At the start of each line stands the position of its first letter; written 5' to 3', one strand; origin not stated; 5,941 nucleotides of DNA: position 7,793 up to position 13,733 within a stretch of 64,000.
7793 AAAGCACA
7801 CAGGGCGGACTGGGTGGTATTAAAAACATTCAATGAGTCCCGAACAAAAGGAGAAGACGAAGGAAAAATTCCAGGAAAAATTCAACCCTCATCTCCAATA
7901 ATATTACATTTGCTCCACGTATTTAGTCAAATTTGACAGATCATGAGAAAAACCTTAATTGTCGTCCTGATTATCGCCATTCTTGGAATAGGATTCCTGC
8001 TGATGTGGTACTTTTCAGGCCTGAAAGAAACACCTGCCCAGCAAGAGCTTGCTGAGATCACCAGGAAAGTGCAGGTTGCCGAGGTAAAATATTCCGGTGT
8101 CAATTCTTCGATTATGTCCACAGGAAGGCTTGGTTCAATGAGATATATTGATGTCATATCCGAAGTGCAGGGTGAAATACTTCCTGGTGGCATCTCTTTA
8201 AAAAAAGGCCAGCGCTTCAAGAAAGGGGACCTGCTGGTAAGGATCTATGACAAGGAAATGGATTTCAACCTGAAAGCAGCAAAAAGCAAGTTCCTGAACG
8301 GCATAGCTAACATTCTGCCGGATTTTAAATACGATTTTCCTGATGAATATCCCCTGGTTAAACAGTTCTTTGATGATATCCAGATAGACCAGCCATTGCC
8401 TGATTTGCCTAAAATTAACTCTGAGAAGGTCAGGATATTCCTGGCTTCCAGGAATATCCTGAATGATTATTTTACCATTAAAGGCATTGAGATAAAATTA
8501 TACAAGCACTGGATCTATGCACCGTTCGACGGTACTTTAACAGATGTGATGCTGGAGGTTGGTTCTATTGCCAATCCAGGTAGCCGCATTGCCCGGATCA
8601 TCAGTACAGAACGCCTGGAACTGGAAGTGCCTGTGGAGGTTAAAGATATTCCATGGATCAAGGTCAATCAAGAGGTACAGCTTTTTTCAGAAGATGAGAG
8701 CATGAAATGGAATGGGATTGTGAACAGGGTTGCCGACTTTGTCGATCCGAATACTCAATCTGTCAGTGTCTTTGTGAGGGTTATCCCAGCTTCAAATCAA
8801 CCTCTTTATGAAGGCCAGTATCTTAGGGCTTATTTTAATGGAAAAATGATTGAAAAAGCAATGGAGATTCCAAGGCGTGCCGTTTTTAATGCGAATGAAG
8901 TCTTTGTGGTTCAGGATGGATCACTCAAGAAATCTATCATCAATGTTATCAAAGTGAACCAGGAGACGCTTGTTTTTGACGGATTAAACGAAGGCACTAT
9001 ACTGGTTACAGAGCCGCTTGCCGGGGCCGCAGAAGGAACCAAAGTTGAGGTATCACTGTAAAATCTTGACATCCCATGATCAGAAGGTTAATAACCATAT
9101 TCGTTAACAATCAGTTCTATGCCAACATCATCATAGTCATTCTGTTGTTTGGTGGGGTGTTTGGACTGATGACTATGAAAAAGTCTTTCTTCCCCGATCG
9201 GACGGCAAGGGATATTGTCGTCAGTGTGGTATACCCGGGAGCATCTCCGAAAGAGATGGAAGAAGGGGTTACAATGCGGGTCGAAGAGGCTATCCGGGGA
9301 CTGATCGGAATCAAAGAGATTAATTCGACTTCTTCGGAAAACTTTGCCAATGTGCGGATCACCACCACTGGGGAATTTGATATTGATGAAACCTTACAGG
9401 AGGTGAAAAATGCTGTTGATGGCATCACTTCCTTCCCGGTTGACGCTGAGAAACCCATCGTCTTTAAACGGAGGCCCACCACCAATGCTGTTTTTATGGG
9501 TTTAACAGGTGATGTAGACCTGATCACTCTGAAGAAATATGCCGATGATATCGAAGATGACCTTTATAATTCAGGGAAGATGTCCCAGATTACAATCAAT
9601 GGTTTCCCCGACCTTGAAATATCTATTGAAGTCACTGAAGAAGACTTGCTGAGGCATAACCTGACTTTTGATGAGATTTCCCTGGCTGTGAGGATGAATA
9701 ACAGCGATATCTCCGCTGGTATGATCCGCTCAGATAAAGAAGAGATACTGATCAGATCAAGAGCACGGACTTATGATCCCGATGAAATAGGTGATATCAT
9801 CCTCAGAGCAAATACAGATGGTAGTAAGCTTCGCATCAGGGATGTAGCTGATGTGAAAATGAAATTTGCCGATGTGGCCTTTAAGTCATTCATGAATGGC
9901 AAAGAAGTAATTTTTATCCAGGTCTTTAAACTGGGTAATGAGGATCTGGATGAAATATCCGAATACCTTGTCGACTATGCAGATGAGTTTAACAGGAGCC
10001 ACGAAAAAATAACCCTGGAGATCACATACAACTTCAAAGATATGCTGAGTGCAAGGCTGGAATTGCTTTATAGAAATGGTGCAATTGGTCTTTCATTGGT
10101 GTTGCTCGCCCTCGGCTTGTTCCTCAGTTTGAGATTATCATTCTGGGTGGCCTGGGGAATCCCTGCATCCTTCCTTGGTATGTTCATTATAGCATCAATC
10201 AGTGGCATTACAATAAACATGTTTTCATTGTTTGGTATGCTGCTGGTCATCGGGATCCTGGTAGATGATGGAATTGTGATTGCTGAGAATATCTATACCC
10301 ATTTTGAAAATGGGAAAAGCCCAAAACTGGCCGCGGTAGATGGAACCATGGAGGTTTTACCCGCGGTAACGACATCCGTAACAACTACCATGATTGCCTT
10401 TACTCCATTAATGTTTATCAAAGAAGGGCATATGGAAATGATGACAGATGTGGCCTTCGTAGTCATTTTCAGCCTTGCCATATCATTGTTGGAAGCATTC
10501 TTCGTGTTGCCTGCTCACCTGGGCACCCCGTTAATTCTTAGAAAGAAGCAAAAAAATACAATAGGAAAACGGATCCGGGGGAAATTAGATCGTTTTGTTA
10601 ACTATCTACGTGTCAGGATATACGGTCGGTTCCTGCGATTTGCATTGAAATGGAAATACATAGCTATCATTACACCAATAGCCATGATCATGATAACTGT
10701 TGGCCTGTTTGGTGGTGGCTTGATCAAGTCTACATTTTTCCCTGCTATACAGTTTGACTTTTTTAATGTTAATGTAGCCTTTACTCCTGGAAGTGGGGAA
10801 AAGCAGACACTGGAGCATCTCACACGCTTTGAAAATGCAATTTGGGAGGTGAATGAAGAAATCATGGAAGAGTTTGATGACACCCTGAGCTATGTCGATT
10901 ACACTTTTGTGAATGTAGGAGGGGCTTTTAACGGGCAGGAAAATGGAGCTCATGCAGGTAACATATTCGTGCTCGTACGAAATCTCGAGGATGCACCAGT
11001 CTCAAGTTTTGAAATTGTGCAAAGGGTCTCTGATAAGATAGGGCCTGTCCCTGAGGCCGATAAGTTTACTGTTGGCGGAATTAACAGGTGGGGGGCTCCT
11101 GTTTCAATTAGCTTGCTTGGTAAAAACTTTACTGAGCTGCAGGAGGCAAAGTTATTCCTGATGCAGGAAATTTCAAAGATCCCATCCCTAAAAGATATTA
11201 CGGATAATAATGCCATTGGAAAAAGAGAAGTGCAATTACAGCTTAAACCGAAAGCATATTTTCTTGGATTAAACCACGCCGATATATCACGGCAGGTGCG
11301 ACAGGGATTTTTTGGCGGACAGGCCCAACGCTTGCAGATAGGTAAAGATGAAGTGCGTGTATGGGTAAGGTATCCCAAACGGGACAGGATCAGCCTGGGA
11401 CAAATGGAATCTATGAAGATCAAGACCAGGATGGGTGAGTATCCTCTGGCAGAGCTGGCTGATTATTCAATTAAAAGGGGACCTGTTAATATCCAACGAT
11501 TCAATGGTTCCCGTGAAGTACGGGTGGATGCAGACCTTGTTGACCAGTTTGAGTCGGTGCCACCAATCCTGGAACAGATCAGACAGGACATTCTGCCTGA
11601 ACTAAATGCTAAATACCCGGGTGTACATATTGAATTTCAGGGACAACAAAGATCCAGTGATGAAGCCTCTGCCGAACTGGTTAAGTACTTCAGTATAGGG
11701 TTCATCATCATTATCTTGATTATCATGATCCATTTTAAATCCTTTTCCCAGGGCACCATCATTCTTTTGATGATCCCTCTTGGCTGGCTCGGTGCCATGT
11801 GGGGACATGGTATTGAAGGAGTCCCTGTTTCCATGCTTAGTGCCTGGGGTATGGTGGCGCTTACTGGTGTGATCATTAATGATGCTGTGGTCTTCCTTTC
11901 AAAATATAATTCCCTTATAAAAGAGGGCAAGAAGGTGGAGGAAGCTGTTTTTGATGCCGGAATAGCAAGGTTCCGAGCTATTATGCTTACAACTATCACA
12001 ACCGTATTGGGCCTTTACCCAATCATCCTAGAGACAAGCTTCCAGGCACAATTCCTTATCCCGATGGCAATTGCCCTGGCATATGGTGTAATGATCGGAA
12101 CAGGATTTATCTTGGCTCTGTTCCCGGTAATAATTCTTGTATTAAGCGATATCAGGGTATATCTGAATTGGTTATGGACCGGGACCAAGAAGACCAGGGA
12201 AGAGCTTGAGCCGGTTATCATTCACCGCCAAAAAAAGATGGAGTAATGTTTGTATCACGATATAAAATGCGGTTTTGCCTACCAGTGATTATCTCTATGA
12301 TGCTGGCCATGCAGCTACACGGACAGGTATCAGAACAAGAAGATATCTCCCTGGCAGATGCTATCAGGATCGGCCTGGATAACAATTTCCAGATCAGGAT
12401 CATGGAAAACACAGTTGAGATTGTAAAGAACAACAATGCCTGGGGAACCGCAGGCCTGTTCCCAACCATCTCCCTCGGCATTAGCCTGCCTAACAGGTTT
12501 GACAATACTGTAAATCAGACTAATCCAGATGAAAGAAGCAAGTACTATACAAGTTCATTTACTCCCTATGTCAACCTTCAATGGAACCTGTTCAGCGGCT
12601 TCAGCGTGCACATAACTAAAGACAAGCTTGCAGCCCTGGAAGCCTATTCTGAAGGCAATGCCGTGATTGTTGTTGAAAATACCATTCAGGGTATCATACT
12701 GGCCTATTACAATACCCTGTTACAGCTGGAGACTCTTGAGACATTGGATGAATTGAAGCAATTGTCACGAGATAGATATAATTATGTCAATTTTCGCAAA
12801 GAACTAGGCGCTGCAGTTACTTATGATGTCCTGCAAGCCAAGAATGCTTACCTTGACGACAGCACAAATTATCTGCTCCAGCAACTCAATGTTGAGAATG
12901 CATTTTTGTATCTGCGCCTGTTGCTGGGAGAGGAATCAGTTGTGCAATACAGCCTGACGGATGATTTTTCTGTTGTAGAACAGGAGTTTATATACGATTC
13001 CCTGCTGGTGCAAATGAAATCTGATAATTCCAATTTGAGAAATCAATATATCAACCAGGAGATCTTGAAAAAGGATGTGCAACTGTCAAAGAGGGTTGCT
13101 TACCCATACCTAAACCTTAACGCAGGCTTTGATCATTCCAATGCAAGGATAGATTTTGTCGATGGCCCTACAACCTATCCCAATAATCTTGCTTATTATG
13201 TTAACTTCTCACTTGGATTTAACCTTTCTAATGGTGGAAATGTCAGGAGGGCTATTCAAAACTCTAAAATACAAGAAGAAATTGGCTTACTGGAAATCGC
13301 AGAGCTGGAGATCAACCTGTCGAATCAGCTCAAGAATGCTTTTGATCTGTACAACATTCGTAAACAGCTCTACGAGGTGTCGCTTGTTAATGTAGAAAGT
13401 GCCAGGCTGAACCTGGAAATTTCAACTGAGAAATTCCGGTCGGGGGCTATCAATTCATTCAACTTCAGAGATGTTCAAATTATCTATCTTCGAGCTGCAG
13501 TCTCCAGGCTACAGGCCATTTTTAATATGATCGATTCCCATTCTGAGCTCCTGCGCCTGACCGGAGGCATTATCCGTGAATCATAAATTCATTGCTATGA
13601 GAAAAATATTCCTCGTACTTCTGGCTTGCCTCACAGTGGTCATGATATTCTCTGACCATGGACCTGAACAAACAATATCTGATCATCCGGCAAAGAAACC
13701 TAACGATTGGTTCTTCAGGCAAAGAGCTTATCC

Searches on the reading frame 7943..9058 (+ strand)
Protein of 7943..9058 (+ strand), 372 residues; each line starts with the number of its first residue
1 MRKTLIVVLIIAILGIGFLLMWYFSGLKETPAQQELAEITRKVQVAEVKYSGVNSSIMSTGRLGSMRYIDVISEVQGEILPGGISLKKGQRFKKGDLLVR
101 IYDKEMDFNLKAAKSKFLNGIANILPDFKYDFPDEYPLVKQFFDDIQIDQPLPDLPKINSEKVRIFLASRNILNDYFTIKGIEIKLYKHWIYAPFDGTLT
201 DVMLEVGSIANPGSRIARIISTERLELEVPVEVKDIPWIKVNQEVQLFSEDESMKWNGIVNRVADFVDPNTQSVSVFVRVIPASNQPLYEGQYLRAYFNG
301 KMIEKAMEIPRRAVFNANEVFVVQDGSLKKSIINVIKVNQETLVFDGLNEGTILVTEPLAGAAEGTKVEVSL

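Call 8: search_protein_families(library=pfam, proteins=[window:7943-9058:+], max_evalue=0.0001)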
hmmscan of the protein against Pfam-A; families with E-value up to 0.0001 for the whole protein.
window:7943-9058:+ (372 aa): 2 families
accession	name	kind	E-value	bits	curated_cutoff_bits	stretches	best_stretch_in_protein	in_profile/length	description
PF13437.12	HlyD_3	-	1.9e-16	61.1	22.2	1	191-283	2-96/106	HlyD family secretion protein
PF16576.10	HlyD_D23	-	2e-10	40.8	30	1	191-278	111-199/214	Barrel-sandwich domain of CusB or HlyD membrane-fusion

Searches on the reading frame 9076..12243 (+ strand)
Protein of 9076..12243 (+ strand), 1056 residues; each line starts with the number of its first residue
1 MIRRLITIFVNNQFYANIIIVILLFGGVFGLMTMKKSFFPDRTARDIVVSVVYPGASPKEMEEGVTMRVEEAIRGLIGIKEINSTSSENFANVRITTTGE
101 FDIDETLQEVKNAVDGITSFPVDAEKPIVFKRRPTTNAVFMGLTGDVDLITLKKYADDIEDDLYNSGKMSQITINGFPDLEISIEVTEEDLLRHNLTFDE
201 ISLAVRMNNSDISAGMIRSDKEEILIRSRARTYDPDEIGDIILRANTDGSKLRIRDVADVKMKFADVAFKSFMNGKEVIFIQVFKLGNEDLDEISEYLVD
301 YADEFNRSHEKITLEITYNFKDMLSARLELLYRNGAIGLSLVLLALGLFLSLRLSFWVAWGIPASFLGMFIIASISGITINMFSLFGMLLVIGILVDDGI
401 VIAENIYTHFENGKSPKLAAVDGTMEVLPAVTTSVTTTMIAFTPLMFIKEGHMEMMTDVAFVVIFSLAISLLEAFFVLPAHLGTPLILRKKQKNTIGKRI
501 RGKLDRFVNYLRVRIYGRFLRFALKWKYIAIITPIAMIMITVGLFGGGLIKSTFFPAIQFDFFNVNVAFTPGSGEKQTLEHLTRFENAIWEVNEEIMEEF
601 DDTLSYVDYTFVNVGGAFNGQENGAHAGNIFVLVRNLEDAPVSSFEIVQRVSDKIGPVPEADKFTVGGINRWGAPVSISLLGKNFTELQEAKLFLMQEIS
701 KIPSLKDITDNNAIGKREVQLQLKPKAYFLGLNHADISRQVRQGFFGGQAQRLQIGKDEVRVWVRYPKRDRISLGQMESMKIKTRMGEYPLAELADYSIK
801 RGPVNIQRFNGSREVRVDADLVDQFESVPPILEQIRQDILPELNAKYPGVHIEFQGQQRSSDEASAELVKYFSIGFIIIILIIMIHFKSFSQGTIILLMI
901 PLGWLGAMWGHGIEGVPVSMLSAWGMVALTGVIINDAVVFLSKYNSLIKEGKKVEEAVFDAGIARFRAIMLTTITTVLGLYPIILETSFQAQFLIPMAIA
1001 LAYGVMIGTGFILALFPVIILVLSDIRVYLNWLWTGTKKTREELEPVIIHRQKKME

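Call 8: search_protein_families(library=pfam, proteins=[window:9076-12243:+], max_evalue=0.0001)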
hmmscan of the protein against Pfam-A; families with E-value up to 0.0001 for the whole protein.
window:9076-12243:+ (1056 aa): 2 families
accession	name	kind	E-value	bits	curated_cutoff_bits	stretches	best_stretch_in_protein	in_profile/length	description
PF00873.25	ACR_tran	-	5.1e-149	498.3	28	1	6-1022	2-1019/1021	AcrB/AcrD/AcrF family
PF03176.21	MMPL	-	3.5e-10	39.8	20.5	1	864-1026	141-305/333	MMPL family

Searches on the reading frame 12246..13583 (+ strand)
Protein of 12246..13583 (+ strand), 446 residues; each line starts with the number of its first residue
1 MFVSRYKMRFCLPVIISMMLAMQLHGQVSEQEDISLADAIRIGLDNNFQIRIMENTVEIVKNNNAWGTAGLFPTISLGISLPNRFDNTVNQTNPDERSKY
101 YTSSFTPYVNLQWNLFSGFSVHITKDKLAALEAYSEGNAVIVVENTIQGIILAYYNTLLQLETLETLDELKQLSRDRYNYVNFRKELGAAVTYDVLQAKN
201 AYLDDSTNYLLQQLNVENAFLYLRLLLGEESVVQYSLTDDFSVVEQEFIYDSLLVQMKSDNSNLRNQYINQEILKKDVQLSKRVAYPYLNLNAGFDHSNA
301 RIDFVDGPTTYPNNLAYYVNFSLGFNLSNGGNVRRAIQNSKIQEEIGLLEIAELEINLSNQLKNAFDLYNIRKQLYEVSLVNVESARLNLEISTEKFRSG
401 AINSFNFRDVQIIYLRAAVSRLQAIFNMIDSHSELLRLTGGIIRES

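Call 8: search_protein_families(library=pfam, proteins=[window:12246-13583:+], max_evalue=0.0001)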
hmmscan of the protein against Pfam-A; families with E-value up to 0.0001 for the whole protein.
window:12246-13583:+ (446 aa): 1 family
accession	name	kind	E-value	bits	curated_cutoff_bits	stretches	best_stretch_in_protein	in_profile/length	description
PF02321.23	OEP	-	3e-39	135.2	22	2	251-440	2-187/187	Outer membrane efflux protein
